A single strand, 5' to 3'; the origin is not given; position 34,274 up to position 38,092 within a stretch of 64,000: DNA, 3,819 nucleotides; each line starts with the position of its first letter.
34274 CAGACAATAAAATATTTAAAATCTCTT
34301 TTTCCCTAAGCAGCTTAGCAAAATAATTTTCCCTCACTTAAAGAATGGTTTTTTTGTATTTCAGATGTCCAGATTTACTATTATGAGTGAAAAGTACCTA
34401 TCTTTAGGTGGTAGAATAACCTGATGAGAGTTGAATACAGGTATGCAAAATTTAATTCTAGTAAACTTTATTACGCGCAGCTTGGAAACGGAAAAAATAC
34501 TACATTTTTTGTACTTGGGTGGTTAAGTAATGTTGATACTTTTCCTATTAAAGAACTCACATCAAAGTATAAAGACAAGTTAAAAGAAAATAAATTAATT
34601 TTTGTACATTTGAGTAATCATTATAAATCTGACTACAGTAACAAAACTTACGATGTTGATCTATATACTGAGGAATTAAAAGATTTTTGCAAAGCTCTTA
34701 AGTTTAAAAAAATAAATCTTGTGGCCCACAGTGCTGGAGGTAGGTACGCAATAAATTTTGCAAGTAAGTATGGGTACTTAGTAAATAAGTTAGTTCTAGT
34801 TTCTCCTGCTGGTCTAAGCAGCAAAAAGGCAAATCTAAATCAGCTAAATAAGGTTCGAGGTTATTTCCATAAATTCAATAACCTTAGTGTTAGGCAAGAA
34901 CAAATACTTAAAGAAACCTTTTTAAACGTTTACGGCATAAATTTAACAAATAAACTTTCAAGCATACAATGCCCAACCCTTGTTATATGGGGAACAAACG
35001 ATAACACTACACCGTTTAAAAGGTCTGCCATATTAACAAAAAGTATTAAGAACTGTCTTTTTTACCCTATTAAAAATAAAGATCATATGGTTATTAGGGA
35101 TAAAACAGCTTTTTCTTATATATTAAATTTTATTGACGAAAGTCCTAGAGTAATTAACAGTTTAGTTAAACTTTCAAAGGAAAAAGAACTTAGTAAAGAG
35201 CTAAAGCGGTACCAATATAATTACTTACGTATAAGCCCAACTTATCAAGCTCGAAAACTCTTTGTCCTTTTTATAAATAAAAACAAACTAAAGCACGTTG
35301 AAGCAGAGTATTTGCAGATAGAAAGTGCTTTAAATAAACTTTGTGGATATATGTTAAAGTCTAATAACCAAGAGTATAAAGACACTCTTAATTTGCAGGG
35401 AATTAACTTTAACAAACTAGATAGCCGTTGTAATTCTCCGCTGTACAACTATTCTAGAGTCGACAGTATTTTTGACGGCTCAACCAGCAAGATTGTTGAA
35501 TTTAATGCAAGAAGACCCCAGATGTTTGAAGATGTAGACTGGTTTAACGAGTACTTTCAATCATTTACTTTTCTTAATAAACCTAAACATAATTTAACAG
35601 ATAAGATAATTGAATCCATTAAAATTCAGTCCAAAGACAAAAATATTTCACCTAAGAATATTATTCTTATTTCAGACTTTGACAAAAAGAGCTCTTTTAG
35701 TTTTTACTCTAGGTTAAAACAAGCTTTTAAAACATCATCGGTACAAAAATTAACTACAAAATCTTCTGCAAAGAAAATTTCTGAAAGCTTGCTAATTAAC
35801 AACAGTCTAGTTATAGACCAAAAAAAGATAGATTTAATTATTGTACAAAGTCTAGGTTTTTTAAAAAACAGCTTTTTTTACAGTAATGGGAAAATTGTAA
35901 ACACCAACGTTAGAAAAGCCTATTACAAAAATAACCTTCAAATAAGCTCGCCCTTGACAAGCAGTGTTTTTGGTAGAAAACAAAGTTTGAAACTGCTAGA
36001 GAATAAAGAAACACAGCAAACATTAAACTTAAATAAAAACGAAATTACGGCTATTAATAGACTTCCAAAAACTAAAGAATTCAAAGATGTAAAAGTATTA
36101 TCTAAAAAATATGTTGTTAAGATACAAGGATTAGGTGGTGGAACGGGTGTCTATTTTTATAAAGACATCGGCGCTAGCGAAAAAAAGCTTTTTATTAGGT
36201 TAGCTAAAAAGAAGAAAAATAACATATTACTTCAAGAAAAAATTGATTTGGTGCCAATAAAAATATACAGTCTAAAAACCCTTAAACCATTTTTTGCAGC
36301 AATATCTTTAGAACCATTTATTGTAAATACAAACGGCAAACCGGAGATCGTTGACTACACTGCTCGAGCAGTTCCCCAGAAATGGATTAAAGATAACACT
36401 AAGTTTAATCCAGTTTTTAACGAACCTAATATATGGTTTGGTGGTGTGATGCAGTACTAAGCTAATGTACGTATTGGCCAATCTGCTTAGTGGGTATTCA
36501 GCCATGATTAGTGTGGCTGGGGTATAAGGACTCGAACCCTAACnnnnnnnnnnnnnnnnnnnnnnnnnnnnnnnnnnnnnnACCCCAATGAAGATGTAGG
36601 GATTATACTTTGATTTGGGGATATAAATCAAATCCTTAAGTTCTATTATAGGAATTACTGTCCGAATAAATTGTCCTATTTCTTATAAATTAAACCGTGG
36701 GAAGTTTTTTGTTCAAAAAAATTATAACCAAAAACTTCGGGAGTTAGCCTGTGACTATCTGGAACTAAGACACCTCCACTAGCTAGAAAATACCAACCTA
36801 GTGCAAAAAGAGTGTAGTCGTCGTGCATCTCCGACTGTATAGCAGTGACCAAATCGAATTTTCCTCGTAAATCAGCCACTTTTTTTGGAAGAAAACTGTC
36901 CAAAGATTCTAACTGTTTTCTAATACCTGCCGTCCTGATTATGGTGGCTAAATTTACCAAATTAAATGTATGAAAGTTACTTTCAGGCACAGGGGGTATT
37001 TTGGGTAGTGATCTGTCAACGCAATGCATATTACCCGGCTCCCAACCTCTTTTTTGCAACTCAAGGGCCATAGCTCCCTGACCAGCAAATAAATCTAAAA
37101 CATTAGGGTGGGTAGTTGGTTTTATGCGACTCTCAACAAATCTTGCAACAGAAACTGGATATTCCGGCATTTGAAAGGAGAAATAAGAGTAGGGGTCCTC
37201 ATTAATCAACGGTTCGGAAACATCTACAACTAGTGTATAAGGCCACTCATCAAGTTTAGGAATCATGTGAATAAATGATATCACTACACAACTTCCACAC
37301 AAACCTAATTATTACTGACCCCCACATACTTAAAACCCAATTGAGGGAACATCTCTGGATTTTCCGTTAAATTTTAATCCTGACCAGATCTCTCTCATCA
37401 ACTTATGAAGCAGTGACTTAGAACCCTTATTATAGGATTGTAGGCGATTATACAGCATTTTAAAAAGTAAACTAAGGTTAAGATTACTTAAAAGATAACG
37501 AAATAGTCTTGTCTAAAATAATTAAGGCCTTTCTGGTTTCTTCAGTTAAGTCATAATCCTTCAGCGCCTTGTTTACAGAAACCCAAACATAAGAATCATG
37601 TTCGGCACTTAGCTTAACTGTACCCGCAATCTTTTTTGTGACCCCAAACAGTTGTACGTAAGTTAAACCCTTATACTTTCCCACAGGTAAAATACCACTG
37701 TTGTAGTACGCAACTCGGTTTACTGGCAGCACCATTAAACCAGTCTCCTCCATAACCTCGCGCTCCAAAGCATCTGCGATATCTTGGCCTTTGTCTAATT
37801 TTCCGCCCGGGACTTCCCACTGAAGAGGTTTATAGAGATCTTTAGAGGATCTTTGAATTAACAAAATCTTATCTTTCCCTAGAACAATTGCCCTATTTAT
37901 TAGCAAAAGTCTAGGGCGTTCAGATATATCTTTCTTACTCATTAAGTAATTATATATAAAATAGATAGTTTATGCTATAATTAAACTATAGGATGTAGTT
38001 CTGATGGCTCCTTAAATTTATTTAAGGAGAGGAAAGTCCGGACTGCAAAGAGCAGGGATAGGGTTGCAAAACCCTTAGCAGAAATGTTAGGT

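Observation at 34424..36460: Alpha/beta-hydrolase fused to an ATP-grasp-like module with apparently permuted motif order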

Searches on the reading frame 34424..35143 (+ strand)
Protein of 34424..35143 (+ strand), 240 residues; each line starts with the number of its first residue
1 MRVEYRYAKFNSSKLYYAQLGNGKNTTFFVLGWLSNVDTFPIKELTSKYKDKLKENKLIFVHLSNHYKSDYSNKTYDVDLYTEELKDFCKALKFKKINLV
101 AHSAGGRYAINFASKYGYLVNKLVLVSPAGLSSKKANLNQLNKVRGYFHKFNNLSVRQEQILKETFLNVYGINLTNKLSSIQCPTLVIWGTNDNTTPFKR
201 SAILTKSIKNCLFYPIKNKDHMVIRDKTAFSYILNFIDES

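Call 82: search_solved_structures(query=A5, max_evalue=0.001, show_alignments=0)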
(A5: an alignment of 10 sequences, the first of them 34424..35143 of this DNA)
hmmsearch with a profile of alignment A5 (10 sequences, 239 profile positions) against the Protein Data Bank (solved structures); distinct sequences matched with E-value up to 0.001: 265 (the best 60 are shown).
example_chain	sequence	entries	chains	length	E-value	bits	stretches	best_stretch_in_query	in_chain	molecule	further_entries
5h3h_A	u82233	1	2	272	9.2e-25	90.4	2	10-128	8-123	Abhydrolase domain-containing protein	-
8ynv_A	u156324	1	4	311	5.2e-24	87.9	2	11-131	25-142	poly(3-hydroxybutyrate) depolymerase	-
8ynw_A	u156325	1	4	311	4.5e-23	84.9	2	11-131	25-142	Poly(3-hydroxybutyrate) depolymerase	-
7ots_A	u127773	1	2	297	5e-22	81.4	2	171-237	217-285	Monoacylglycerol lipase ABHD6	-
4ns4_A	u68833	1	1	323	2.9e-20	75.7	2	6-132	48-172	Alpha/beta hydrolase fold protein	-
6i8w_A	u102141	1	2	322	1.5e-19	73.3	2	7-134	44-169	Alpha/beta fold hydrolase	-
4opm_A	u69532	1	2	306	3.6e-19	72.1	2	178-227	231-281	Lipase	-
10xn_A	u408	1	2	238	5.1e-19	71.6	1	54-233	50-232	Triacylglycerol lipase related protein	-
5jd6_A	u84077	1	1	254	2e-18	69.6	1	12-232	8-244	MGS-MChE2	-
5egn_A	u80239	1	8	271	3.8e-18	68.7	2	11-136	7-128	Esterase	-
3fob_A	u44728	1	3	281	1.2e-17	67.2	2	14-123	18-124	Bromoperoxidase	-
1va4_A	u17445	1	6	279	1.4e-17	66.9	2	8-126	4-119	Arylesterase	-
3ia2_A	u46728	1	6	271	1.4e-17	66.9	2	8-126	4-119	Arylesterase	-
8pi1_A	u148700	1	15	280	1.6e-17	66.7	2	11-126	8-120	Arylesterase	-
3t4u_A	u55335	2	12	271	4.2e-17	65.3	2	8-126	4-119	Arylesterase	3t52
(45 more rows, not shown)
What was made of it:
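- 34424..35143 (+): Alpha/beta-hydrolase domain, aa 1-240. The profile of 10 partner hydrolases hits PDB esterases, lipases and C-C hydrolases at E 1e-25 to 1e-12 (call 82).
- On Serine aminopeptidase S33 (PF12146 Hydrolase_4): The profile's best PDB relatives are esterases, lipases and C-C hydrolases (call 82).
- The hydrolase's nearest solved relatives are esterases, lipases and C-C hydrolases rather than amidases or peptidases (call 82), so the bond could be an ester, or the hydrolase could act at a different step.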

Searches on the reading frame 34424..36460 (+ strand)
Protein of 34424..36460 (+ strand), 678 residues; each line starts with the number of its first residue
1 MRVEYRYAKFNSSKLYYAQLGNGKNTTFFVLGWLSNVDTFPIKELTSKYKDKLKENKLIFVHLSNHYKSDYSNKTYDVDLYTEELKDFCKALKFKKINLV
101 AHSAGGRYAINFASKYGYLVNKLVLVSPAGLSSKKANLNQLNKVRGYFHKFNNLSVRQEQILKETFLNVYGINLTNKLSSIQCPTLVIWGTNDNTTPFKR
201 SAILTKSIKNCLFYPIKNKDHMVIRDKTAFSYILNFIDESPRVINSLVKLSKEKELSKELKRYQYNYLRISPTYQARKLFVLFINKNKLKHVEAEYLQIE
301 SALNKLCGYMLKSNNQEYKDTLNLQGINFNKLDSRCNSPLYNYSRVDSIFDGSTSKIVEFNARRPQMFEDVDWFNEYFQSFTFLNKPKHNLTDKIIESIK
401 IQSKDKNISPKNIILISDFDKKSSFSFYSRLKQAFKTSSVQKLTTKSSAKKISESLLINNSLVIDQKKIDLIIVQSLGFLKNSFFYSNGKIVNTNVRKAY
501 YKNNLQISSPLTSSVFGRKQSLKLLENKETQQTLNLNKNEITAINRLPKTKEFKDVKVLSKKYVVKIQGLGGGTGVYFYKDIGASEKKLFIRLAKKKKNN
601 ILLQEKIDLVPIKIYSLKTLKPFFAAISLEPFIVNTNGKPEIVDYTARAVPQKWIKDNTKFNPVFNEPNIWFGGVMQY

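Call 3: search_protein_families(library=pfam, proteins=[window:34424-36460:+], max_evalue=10)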
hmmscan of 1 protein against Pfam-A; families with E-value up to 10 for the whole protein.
window:34424-36460:+ (678 aa): 7 families
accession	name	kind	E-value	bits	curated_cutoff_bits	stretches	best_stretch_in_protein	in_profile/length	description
PF00561.26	Abhydrolase_1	-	5.5e-12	46.3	25.8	2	64-148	36-124/245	alpha/beta hydrolase fold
PF12146.15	Hydrolase_4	-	1.2e-07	31.7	27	2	78-144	55-125/239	Serine aminopeptidase, S33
PF06821.19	Ser_hydrolase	-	0.00052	20.4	22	1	89-208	50-141/172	Serine hydrolase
PF12697.13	Abhydrolase_6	-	0.0053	17.9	26.3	1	79-132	47-99/217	Alpha/beta hydrolase family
PF03959.19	FSH1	-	0.017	15.2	21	1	178-214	156-193/211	Serine hydrolase (FSH1)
PF02214.28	BTB_2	-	0.087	13.6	21.4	1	199-265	20-86/94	BTB/POZ domain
PF07796.16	DUF1638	-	0.19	12.1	27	1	16-95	71-146/161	Protein of unknown function (DUF1638)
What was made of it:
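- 34424..35143 (+): Pfam Abhydrolase_1 E 5.5e-12, 46.3 bits against cutoff 25.8 (call 3).
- On Alpha/beta hydrolase fold (PF00561 Abhydrolase_1): 46.3 bits against cutoff 25.8 (call 3).
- On Serine aminopeptidase S33 (PF12146 Hydrolase_4): 31.7 bits against cutoff 27, but this overlaps the stronger generic Abhydrolase_1 hit (call 3).
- Checked: The N-terminal domain passes Pfam Abhydrolase_1 (46.3 bits against a cutoff of 25.8, call 3).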

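Call 4: search_protein_families(library=ncbifam, proteins=[window:34424-36460:+], max_evalue=10)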
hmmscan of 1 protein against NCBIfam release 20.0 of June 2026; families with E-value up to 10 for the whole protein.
window:34424-36460:+ (678 aa): 26 families (the best 25 are shown)
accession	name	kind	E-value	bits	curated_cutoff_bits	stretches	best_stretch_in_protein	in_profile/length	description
NF011457.0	PRK14875.1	equivalog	9.9e-15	54.4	307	2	4-133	111-236/372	acetoin dehydrogenase dihydrolipoyllysine-residue acetyltransferase subunit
NF058580.1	lipase_V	equivalog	2.1e-14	53.7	300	1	15-223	15-223/230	EstV family lipase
NF050089.1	i_nPHAscl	equivalog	6e-14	51.8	300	2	14-131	8-120/288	intracellular short-chain-length polyhydroxyalkanoate depolymerase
NF052614.1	AB_fold_OlsI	equivalog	1.7e-10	40.8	385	2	75-145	68-138/272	ornithine lipid biosynthesis O-acyltransferase OlsI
TIGR02427.1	protocat_pcaD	equivalog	2e-10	40.5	255.85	2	171-224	182-235/251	3-oxoadipate enol-lactonase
TIGR01250.1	pro_imino_pep_2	subfamily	3.5e-10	39.9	167.65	2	173-237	222-287/288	proline iminopeptidase-family hydrolase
NF045948.1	ProImpepThrmp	equivalog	1.1e-09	38.2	500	2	171-237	220-287/291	proline iminopeptidase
TIGR03343.1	biphenyl_bphD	equivalog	1.3e-09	37.7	462.15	2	84-158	90-164/282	2-hydroxy-6-oxo-6-phenylhexa-2,4-dienoate hydrolase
NF051488.1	bifunc_PcaDC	exception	1.5e-08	34.2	390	2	172-227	183-238/375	bifunctional 3-oxoadipate enol-lactonase/4-carboxymuconolactone decarboxylase PcaDC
NF045945.1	ProImpepLactob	equivalog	1.9e-08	34.2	400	2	172-229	224-280/293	proline iminopeptidase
NF041759.1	mac_hydro_EstT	equivalog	4e-08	32.8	450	2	173-223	211-261/278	macrolide hydrolase EstT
TIGR03695.1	menH_SHCHC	equivalog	5.5e-08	32.5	208.55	1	49-138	21-115/252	2-succinyl-6-hydroxy-2,4-cyclohexadiene-1-carboxylate synthase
NF052610.1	macro_16_ester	equivalog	6.9e-08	32.2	420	2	175-225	216-266/281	alpha/beta fold macrolide esterase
TIGR03611.1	RutD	equivalog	1.1e-07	31.6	238.5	2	62-127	47-112/258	pyrimidine utilization protein D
NF045632.1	hydroxlase_HsaD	equivalog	6.1e-07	28.7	400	1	52-133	60-142/290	4,5:9,10-diseco-3-hydroxy-5,9,17-trioxoandrosta-1(10),2-diene-4-oate hydrolase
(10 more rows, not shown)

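Call 5: search_solved_structures(query=window:34424-36460:+, max_evalue=10, show_alignments=2)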
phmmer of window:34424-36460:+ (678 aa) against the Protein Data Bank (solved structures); distinct sequences matched with E-value up to 10: 83 (the best 60 are shown).
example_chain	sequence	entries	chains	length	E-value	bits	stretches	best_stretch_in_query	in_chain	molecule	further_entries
8hgv_A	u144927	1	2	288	3.1e-08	35.8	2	73-130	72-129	Monoethylhexylphthalate hydrolase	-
7ots_A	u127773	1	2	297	1.4e-07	33.7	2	173-237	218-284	Monoacylglycerol lipase ABHD6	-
8hgw_A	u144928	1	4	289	1.6e-07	33.5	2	73-130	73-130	Monoalkyl phthalate hydrolase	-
2ock_A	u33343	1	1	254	9.1e-07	31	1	10-126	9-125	Valacyclovir hydrolase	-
2ocg_A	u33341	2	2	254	9.1e-07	31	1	10-126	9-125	Valacyclovir hydrolase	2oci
10xn_A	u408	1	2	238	1.9e-06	29.9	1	58-221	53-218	Triacylglycerol lipase related protein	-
2ocl_A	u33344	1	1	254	2.4e-06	29.6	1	10-126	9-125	Valacyclovir hydrolase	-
8ynv_A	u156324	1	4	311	9.1e-05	24.4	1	51-132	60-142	poly(3-hydroxybutyrate) depolymerase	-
6i8w_A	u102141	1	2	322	0.0001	24.2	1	72-138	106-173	Alpha/beta fold hydrolase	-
5h3h_A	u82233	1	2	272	0.00014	23.7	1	11-129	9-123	Abhydrolase domain-containing protein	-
2og1_A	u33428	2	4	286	0.00022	23.2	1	85-134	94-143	2-hydroxy-6-oxo-6-phenylhexa-2,4-dienoate hydrolase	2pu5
8ynw_A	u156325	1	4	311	0.00024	23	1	51-132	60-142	Poly(3-hydroxybutyrate) depolymerase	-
3v1k_A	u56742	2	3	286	0.00028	22.8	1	85-134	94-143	2-hydroxy-6-oxo-6-phenylhexa-2,4-dienoate hydrolase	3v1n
3ia2_A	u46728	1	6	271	0.00031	22.7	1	11-186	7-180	Arylesterase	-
1va4_A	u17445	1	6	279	0.00034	22.5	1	11-186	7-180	Arylesterase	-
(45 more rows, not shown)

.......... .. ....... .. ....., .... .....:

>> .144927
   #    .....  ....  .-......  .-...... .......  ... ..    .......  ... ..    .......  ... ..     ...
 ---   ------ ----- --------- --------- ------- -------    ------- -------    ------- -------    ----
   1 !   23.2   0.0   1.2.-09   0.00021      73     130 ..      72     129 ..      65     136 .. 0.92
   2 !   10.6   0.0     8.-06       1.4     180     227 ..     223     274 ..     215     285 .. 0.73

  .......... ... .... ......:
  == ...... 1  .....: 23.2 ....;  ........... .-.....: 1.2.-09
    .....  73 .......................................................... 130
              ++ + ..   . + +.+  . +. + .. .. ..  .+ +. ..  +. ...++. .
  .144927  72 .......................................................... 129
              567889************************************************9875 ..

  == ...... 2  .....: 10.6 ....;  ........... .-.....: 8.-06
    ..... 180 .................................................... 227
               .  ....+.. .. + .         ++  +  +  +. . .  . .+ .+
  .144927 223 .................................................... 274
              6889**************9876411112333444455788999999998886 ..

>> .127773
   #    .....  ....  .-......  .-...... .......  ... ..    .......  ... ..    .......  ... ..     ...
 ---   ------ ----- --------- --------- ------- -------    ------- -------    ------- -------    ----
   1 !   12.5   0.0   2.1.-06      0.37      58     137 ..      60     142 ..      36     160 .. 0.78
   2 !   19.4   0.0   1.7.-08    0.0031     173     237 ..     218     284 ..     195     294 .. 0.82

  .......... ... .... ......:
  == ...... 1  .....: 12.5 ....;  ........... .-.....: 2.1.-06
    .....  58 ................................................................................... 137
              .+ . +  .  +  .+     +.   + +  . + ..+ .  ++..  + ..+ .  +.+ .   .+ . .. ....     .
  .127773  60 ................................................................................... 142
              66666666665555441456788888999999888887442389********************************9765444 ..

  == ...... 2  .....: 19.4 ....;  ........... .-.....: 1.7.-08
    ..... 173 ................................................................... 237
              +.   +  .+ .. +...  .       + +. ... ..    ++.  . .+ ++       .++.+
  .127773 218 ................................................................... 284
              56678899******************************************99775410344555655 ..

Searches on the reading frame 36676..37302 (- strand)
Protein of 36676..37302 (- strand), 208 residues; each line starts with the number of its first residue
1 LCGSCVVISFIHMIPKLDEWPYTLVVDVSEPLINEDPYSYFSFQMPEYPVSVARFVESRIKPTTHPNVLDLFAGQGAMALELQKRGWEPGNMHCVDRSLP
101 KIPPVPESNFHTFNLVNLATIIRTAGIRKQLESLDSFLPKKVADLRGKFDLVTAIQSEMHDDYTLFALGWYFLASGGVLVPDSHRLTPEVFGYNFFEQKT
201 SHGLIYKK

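Call 10: search_protein_families(library=pfam, proteins=[window:36676-37302:-], max_evalue=10)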
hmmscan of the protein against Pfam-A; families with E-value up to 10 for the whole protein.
window:36676-37302:- (208 aa): 4 families
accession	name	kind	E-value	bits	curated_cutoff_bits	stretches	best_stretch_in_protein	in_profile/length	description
PF13489.12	Methyltransf_23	-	4.4e-05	23.7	27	1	62-160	20-93/164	Methyltransferase domain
PF03602.21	Cons_hypoth95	-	0.013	15.6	24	1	64-121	41-96/182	Conserved hypothetical protein 95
PF13649.12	Methyltransf_25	-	0.083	14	27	1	68-98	1-30/97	Methyltransferase domain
PF13847.12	Methyltransf_31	-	0.092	12.9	27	1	67-98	6-37/145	Methyltransferase domain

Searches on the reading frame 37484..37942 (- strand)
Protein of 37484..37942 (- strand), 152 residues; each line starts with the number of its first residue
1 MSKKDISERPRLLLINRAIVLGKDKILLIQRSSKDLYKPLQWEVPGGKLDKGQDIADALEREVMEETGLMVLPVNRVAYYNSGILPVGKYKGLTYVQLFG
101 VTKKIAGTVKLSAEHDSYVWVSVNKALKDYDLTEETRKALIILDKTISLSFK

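Call 10: search_protein_families(library=pfam, proteins=[window:37484-37942:-], max_evalue=10)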
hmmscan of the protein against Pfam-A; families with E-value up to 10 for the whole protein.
window:37484-37942:- (152 aa): 3 families
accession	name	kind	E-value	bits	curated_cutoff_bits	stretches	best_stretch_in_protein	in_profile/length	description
PF00293.34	NUDIX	-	8.4e-17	61.9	21.1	1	19-137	9-128/134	NUDIX domain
PF14815.12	NUDIX_4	-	1.4e-05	25.3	35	1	20-71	5-53/113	NUDIX domain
PF22327.2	Nudt16-like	-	0.23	11.8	27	1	45-71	38-65/161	U8 snoRNA-decapping enzyme-like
